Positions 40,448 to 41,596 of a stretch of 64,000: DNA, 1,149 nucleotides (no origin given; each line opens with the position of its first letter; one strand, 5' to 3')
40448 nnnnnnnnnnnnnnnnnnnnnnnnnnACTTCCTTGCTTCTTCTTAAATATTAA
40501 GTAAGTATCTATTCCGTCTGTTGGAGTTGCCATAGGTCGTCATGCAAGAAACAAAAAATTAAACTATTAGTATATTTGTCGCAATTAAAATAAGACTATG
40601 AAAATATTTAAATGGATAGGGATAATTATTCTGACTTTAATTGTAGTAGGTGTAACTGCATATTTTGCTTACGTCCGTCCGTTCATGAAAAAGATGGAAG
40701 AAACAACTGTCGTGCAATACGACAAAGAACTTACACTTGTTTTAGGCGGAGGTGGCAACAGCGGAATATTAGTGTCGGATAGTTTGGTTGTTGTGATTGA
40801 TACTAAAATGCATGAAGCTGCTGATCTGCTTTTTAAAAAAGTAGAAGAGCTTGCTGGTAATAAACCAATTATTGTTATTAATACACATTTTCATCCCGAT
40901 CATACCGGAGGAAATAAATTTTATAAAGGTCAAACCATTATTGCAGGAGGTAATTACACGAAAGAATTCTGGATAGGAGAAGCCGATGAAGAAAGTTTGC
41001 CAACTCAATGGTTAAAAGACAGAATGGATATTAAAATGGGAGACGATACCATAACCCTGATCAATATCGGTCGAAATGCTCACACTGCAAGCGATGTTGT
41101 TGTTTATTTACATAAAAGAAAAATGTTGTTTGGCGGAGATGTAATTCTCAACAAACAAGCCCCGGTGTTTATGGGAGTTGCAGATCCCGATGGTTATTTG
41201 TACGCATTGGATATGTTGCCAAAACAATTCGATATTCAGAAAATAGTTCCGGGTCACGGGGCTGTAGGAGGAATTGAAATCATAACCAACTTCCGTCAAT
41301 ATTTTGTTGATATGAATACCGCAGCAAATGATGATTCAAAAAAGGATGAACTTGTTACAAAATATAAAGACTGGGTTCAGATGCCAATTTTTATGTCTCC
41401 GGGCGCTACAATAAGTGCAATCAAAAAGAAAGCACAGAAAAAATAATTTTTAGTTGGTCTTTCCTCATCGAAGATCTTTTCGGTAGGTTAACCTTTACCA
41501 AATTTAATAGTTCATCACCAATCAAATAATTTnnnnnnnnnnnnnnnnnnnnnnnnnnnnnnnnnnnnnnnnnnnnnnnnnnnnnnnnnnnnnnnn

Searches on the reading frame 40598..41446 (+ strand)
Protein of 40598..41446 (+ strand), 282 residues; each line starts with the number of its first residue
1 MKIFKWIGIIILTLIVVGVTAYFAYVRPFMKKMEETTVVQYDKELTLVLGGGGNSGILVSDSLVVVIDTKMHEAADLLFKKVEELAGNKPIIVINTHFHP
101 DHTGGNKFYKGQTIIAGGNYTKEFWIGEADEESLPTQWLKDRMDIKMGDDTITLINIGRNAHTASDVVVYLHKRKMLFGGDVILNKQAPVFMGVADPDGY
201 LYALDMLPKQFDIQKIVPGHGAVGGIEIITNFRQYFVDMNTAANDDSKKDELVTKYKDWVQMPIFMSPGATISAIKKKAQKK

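Call 6: search_protein_families(library=pfam, proteins=[window:40598-41446:+], max_evalue=0.01)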
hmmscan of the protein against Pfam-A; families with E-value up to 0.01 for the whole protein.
window:40598-41446:+ (282 aa): 1 family
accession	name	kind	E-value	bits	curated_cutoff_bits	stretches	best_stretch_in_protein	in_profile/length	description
PF00753.33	Lactamase_B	-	1.6e-15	58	22.7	1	50-220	3-196/196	Metallo-beta-lactamase superfamily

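Call 22: find_encoding_contigs(protein=window:40598-41446:+, flank=7000, max_places=10)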
Protein window:40598-41446:+ (282 aa): 12 contigs read that carry it; 10 places shown.
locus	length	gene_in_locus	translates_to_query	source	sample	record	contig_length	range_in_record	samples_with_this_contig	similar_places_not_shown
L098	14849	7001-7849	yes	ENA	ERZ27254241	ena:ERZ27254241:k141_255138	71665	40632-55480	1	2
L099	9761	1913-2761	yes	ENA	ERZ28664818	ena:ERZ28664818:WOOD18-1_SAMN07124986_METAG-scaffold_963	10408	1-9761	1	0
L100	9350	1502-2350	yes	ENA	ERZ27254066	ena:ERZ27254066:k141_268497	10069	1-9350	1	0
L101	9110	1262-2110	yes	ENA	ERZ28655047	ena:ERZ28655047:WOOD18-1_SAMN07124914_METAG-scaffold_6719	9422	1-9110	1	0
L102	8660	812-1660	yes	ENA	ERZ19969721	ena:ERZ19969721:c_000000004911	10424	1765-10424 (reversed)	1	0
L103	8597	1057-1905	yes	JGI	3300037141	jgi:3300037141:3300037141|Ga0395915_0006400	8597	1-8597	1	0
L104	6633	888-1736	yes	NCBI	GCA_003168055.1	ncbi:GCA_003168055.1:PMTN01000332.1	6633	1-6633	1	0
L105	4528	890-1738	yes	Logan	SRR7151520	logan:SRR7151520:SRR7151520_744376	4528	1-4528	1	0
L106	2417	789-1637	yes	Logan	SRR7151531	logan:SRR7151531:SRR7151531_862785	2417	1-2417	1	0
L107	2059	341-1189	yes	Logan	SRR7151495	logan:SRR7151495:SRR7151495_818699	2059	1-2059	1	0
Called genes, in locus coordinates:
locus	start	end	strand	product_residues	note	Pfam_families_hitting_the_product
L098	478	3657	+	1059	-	PF21471:Reelin_subrepeat-B (faint), PF19081:Ig_7 (weak), PF00801:PKD, PF18911:PKD_4, PF18962:Por_Secre_tail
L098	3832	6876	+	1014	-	PF05572:Peptidase_M43, PF00801:PKD, PF18911:PKD_4, PF18911:PKD_4, PF18911:PKD_4, PF00801:PKD, PF18911:PKD_4, PF18962:Por_Secre_tail, +2 more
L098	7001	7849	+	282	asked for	PF00753:Lactamase_B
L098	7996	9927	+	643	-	PF07719:TPR_2 (faint), PF13374:TPR_10 (faint), PF17874:TPR_MalT (faint), PF13424:TPR_12, PF00515:TPR_1 (weak), PF13424:TPR_12 (weak), PF07730:HisKA_3, PF02518:HATPase_c, +5 more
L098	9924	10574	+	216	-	PF00072:Response_reg, PF00196:GerE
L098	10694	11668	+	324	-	PF09603:Fib_succ_major, PF18962:Por_Secre_tail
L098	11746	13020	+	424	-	PF18962:Por_Secre_tail, PF09603:Fib_succ_major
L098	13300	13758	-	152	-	-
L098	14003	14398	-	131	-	PF25056:DUF7793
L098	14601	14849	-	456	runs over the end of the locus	PF25145:NfeD1b_N, PF01343:Peptidase_S49 (faint), PF24961:NfeD_membrane, PF01957:NfeD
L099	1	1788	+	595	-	?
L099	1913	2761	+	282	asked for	PF00753:Lactamase_B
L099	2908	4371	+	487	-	-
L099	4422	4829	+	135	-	PF02518:HATPase_c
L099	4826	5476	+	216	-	PF00072:Response_reg, PF00196:GerE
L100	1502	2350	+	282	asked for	PF00753:Lactamase_B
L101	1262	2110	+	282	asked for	PF00753:Lactamase_B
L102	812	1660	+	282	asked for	PF00753:Lactamase_B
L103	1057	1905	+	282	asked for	PF00753:Lactamase_B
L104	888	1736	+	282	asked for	PF00753:Lactamase_B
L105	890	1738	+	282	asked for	PF00753:Lactamase_B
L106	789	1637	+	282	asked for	PF00753:Lactamase_B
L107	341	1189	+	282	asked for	PF00753:Lactamase_B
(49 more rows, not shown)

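Call 55: list_cluster_members(proteins=[window:40598-41443:+, window:41593-43521:+, window:41554-43521:+, window:43521-44168:+, window:44291-45262:+, window:45343-46614:+, window:45319-46614:+, window:47603-47995:-])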
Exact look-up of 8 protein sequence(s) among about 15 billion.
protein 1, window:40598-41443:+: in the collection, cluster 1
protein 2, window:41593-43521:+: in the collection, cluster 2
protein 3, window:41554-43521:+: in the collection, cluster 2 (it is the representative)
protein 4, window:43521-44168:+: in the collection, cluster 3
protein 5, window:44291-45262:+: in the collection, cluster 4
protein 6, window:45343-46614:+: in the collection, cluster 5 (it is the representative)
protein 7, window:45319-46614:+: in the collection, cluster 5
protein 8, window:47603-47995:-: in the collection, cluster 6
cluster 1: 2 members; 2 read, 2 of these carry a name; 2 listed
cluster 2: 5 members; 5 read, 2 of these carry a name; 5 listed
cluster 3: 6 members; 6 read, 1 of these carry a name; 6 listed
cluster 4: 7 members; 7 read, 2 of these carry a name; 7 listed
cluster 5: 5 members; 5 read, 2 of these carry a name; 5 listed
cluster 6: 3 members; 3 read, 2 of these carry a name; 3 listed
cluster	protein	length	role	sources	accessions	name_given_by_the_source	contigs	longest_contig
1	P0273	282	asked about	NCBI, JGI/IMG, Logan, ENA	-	glyoxylase-like metal-dependent hydrolase (beta-lactamase superfamily II)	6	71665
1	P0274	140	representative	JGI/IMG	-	glyoxylase-like metal-dependent hydrolase (beta-lactamase superfamily II)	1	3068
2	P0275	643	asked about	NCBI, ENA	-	-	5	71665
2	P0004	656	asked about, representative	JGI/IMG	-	signal transduction histidine kinase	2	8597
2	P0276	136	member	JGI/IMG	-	signal transduction histidine kinase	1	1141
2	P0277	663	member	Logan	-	-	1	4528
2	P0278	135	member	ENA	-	-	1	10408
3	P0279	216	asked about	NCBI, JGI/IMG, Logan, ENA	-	two-component system response regulator NreC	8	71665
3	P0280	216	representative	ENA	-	-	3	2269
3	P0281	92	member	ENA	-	-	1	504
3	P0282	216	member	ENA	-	-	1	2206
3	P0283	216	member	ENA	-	-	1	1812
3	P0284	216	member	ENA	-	-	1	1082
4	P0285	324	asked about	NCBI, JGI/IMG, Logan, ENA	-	uncharacterized protein (TIGR02145 family)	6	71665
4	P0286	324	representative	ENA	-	-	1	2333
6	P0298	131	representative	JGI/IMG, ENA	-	hypothetical protein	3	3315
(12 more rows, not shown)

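Call 56: find_encoding_contigs(protein=P0298, flank=5000, max_places=5)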
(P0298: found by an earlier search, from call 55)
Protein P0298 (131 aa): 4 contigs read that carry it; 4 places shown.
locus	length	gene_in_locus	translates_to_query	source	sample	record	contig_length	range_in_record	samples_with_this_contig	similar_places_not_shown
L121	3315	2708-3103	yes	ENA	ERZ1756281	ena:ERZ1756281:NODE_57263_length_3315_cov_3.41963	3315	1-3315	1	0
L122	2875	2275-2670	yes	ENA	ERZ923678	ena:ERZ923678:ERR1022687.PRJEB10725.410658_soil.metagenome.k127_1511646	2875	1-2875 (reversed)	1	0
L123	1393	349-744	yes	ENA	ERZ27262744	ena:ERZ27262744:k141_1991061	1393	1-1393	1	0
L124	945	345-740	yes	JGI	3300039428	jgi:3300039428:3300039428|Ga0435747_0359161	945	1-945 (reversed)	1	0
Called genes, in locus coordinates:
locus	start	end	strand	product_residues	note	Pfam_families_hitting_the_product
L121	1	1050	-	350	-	?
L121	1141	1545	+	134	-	-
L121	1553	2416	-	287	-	-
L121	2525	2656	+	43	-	-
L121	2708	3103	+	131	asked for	PF25056:DUF7793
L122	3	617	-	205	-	?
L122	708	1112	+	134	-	-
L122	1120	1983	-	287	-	-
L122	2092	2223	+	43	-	-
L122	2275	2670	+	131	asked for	PF25056:DUF7793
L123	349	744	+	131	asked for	PF25056:DUF7793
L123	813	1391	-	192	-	?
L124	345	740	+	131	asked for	PF25056:DUF7793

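Call 57: find_encoding_contigs(protein=P0274, flank=5000, max_places=5)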
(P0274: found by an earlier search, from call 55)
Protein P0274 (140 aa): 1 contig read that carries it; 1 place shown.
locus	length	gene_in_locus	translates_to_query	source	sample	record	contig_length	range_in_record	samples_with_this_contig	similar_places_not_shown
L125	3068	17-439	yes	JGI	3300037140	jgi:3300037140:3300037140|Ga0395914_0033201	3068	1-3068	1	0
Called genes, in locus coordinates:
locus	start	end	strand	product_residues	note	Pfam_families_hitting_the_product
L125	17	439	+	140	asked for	-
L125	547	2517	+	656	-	PF17874:TPR_MalT (faint), PF07719:TPR_2 (faint), PF13176:TPR_7 (faint), PF13181:TPR_8 (faint), PF13424:TPR_12, PF00515:TPR_1 (weak), PF07730:HisKA_3, PF02518:HATPase_c, +4 more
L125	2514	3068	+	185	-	?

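Call 60: find_encoding_contigs(protein=P0280, flank=5000, max_places=6)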
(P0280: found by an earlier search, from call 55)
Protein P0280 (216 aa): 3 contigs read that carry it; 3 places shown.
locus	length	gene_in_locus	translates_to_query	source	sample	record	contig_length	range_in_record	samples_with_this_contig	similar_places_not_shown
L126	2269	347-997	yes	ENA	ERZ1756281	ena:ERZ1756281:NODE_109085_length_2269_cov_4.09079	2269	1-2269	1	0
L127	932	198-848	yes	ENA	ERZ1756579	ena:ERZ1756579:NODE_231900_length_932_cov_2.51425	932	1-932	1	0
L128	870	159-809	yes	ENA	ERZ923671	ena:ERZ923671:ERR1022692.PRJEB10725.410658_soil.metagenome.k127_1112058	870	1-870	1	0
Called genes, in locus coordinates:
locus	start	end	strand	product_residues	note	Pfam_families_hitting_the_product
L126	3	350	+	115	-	?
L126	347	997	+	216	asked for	PF00072:Response_reg, PF00196:GerE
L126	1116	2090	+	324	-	PF09603:Fib_succ_major, PF18962:Por_Secre_tail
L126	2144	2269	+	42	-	?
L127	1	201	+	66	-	?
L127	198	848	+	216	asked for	PF00072:Response_reg, PF00196:GerE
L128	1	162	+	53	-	?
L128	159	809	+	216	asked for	PF00072:Response_reg, PF00196:GerE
